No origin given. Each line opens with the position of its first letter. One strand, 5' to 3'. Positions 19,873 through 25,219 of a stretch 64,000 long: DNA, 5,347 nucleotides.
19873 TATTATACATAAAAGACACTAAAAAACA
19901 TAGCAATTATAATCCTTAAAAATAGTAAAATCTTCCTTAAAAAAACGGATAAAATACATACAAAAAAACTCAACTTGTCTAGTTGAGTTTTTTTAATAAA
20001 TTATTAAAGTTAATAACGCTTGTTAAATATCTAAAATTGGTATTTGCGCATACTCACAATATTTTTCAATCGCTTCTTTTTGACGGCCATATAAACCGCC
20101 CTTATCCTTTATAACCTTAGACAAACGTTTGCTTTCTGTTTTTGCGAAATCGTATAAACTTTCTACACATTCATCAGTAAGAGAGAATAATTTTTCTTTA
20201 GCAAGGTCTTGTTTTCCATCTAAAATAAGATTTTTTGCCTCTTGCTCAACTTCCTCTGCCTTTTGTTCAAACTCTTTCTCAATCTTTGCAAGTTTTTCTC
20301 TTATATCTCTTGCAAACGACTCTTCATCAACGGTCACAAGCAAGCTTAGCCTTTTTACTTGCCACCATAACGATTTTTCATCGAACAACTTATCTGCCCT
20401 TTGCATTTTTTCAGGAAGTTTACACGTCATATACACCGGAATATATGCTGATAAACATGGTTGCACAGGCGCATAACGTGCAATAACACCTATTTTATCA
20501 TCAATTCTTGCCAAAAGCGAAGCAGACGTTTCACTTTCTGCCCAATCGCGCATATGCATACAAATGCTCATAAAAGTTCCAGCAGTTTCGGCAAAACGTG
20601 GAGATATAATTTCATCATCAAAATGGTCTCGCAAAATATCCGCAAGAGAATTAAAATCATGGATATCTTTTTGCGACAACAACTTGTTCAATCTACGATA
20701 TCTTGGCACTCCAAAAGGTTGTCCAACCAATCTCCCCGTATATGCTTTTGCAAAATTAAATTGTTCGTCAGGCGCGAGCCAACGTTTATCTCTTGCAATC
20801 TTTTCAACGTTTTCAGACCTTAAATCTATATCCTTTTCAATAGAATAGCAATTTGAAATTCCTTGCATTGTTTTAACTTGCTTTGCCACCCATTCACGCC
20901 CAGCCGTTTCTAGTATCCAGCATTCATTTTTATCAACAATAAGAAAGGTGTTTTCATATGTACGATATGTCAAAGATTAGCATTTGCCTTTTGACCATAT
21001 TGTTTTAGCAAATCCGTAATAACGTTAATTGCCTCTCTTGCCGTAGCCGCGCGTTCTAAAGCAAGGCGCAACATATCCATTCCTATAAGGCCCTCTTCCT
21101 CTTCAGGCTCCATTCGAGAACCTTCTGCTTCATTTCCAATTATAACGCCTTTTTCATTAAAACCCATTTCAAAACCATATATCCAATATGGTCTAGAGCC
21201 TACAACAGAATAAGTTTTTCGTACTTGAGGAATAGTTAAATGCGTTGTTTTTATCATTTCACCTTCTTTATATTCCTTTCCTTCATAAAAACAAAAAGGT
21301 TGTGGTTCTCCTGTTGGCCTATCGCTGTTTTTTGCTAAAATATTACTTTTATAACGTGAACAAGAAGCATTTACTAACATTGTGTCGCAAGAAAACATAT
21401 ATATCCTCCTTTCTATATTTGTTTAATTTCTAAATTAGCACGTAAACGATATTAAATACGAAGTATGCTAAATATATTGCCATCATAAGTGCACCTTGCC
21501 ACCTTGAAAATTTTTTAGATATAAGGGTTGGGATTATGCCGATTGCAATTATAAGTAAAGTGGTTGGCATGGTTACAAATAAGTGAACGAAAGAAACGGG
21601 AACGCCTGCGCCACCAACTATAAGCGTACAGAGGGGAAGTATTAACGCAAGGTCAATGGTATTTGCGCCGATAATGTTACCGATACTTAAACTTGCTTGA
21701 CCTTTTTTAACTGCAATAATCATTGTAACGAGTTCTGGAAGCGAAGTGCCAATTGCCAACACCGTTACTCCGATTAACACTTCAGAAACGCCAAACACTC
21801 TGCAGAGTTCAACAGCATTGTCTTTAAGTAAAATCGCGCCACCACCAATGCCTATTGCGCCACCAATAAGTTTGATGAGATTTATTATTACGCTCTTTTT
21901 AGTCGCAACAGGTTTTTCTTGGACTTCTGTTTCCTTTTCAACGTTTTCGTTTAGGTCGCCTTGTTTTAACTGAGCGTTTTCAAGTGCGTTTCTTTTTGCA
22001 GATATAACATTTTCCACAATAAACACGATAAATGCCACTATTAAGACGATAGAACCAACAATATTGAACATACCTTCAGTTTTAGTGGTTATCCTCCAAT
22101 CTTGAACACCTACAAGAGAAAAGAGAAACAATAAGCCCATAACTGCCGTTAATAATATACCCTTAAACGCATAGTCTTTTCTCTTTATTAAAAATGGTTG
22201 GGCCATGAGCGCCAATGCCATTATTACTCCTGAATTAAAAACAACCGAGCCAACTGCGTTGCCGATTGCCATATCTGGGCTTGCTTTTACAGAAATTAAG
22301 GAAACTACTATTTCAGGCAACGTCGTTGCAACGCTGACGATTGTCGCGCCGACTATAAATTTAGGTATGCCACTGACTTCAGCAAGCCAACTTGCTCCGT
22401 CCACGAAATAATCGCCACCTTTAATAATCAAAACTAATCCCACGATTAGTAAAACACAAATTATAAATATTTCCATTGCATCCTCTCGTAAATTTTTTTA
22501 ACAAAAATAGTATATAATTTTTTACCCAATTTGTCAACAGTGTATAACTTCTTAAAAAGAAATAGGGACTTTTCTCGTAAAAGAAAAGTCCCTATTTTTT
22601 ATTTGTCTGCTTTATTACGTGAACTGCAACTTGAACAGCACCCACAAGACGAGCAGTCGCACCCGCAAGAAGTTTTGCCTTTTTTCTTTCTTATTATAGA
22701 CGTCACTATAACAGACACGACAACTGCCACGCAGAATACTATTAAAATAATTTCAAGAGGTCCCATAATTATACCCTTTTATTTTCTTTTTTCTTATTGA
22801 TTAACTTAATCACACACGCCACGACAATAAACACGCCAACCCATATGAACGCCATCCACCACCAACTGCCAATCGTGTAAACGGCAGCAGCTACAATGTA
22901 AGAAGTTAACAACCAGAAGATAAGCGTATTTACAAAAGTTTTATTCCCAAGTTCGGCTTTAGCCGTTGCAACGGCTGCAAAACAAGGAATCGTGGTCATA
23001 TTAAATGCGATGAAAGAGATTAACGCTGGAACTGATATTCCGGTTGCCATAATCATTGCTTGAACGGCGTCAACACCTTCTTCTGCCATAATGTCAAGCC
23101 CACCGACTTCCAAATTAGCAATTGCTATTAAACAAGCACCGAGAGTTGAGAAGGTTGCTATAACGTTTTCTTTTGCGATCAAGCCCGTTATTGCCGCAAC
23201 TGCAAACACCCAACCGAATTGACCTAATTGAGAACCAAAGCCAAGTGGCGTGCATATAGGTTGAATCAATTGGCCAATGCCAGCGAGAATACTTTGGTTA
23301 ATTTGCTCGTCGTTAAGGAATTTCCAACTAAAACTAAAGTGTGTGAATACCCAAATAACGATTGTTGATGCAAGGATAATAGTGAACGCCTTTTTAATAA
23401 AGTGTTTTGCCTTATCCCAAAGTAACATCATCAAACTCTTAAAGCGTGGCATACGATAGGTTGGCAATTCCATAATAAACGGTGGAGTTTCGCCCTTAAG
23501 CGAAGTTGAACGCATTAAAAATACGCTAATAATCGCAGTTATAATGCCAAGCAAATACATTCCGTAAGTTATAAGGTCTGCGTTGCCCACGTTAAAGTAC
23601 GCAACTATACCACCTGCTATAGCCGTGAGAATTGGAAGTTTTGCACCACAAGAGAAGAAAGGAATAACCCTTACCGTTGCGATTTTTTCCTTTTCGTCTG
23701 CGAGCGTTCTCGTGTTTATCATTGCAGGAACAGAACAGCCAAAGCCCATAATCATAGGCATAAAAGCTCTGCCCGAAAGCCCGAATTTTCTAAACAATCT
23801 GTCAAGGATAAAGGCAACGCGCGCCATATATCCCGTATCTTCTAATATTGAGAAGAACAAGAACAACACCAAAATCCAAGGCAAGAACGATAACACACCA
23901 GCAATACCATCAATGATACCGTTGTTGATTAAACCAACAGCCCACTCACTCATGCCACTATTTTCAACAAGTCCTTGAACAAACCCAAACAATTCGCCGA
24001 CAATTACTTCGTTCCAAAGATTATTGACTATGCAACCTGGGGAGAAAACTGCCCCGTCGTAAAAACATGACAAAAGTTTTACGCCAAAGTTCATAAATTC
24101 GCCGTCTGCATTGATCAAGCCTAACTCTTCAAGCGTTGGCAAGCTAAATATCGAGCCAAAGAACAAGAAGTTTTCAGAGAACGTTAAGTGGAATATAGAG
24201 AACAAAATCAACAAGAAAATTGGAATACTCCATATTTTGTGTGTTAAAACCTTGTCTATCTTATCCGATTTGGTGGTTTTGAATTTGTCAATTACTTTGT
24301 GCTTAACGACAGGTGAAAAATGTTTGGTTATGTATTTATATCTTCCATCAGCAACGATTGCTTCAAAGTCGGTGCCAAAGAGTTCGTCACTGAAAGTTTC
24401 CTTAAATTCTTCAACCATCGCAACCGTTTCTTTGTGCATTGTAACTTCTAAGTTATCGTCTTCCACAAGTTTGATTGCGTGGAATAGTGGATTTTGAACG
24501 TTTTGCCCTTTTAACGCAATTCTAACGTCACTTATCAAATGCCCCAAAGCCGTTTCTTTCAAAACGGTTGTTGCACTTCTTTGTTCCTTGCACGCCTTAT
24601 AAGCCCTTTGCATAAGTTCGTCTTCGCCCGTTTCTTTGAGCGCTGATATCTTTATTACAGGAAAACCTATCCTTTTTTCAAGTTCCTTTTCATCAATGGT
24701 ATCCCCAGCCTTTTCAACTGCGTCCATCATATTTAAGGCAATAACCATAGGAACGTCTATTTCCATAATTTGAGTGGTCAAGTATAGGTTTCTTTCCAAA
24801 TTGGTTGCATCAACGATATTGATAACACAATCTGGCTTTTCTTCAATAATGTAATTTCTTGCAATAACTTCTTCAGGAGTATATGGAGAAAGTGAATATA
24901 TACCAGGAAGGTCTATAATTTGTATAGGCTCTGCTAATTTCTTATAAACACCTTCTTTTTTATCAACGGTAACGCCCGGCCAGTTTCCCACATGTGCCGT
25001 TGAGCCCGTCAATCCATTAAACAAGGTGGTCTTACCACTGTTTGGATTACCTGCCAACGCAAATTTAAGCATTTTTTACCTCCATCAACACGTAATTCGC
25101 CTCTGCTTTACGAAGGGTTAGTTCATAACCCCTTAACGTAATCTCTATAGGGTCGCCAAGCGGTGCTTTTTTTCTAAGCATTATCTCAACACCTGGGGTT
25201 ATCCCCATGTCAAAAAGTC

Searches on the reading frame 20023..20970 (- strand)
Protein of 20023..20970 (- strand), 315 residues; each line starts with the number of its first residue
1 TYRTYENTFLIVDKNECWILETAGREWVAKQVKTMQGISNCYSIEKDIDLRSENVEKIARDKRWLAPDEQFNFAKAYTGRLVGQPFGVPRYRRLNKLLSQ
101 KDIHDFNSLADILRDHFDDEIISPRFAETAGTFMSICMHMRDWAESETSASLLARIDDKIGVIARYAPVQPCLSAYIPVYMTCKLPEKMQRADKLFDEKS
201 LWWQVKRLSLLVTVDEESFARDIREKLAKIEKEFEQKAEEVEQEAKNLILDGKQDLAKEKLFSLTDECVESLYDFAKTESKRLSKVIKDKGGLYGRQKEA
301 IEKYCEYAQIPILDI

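Call 58: search_protein_families(library=pfam, proteins=[window:20023-20970:-], max_evalue=0.00001)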
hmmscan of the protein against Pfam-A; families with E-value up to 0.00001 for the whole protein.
window:20023-20970:- (315 aa): 1 family
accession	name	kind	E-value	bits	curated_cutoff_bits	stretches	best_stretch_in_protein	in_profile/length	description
PF03577.20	Peptidase_C69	-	1.4e-07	31.3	23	0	2-79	144-232/402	Peptidase family C69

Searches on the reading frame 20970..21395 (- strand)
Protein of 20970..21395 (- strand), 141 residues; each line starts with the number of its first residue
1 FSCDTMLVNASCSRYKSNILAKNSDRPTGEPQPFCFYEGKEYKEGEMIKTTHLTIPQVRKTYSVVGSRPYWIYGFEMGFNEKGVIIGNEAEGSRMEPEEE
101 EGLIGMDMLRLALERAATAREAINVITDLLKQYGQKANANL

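Call 58: search_protein_families(library=pfam, proteins=[window:20970-21395:-], max_evalue=0.00001)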
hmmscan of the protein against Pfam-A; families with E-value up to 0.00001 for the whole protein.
window:20970-21395:- (141 aa): 2 families
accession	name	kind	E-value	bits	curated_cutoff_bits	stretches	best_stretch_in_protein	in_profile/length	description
PF03577.20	Peptidase_C69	-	2.7e-07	30.3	23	1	2-136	1-147/402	Peptidase family C69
PF03417.21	AAT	-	2.8e-06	27.6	23.2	1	19-135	8-103/225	Acyl-coenzyme A:6-aminopenicillanic acid acyl-transferase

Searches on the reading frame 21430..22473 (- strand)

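Call 58: search_protein_families(library=pfam, proteins=[window:21430-22473:-], max_evalue=0.00001)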
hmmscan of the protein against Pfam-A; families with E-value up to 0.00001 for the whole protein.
window:21430-22473:- (347 aa): 1 family
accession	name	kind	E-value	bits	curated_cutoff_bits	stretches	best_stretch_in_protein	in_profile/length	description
PF01699.29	Na_Ca_ex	-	1.3e-49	168.5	24.9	2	201-342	5-150/151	Sodium/calcium exchanger protein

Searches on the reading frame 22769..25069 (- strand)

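Call 58: search_protein_families(library=pfam, proteins=[window:22769-25069:-], max_evalue=0.00001)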
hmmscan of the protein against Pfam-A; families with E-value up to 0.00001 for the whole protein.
window:22769-25069:- (766 aa): 5 families
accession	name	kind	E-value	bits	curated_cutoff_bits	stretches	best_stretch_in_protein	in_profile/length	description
PF02421.24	FeoB_N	-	1.9e-67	226.1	27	1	2-155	2-155/156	Ferrous iron transport protein B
PF07670.19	Gate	-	9e-33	113.3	29.6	2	392-486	1-102/104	Nucleoside recognition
PF01926.29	MMR_HSR1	-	2.3e-19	70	21.9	1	3-113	2-112/113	50S ribosome-binding GTPase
PF07664.17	FeoB_C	-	4.6e-18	65.1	26.6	1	503-553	3-54/54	Ferrous iron transport protein B C terminus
PF17910.6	FeoB_Cyto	-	1.2e-06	29.3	23.4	1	178-256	8-90/90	FeoB cytosolic helical domain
